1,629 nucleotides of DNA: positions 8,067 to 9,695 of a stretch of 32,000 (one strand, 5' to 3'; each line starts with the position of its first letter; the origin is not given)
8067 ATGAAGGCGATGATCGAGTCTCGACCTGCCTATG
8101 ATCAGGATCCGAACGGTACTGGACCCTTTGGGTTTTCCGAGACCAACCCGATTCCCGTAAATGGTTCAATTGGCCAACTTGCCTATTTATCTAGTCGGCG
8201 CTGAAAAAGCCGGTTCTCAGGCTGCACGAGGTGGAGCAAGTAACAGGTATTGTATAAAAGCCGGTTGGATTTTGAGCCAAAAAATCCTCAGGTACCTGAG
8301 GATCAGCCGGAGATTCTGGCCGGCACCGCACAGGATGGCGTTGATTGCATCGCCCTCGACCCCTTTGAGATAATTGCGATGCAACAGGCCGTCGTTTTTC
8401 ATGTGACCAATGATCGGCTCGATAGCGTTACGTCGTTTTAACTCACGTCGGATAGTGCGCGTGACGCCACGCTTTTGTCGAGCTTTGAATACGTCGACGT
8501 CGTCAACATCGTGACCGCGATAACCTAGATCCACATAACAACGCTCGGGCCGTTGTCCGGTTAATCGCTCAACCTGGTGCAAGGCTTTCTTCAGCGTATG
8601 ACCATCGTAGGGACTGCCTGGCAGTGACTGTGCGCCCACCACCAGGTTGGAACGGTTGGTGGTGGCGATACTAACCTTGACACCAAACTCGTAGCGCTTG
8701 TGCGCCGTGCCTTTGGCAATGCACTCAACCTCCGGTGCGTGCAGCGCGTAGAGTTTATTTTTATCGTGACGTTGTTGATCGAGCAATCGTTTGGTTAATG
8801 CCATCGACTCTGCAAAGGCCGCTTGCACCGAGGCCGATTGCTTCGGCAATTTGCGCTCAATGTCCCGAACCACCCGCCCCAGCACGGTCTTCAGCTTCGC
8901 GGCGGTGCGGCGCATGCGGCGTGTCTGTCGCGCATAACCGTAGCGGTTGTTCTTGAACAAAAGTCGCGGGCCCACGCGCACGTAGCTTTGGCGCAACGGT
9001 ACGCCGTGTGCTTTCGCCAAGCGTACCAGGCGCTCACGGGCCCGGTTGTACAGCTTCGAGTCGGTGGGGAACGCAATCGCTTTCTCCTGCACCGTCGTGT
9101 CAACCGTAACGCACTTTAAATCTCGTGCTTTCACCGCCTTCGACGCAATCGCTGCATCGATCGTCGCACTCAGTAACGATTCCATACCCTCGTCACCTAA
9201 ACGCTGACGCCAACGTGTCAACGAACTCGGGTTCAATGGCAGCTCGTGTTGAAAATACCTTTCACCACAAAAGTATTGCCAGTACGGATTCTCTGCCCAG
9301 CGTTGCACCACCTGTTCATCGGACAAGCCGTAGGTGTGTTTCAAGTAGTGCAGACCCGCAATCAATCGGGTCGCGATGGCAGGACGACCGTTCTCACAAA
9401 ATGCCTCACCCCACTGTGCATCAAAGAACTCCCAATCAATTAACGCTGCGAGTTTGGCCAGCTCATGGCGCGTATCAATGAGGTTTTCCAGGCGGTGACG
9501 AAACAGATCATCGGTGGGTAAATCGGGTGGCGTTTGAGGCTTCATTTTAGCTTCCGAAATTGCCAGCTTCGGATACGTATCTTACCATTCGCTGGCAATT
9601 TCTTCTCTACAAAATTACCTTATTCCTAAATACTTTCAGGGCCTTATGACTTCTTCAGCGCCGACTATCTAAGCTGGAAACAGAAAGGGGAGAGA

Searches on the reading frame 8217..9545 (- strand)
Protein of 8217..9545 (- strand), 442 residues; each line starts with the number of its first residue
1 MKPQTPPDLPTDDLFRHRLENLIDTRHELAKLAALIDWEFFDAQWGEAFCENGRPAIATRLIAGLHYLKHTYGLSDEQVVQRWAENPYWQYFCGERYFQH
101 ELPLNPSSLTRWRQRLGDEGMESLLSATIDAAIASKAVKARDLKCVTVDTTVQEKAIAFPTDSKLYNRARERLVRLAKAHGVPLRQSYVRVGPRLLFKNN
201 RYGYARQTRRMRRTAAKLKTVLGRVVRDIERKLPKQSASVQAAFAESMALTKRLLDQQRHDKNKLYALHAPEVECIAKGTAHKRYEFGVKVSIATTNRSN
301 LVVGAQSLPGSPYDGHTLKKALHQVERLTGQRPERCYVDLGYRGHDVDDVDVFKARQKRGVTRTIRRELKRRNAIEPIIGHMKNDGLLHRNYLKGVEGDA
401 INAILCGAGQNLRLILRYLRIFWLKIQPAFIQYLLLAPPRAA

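Call 61: search_protein_families(library=pfam, proteins=[window:8217-9545:-], max_evalue=0.001)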
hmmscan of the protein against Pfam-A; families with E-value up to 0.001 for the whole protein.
window:8217-9545:- (442 aa): 2 families
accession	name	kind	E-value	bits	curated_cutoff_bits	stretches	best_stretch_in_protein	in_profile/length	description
PF05598.16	DUF772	-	8e-20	71.1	23.1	1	53-126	1-72/74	Transposase domain (DUF772)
PF01609.27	DDE_Tnp_1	-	2e-07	31.4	23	1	278-394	25-182/200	Transposase DDE domain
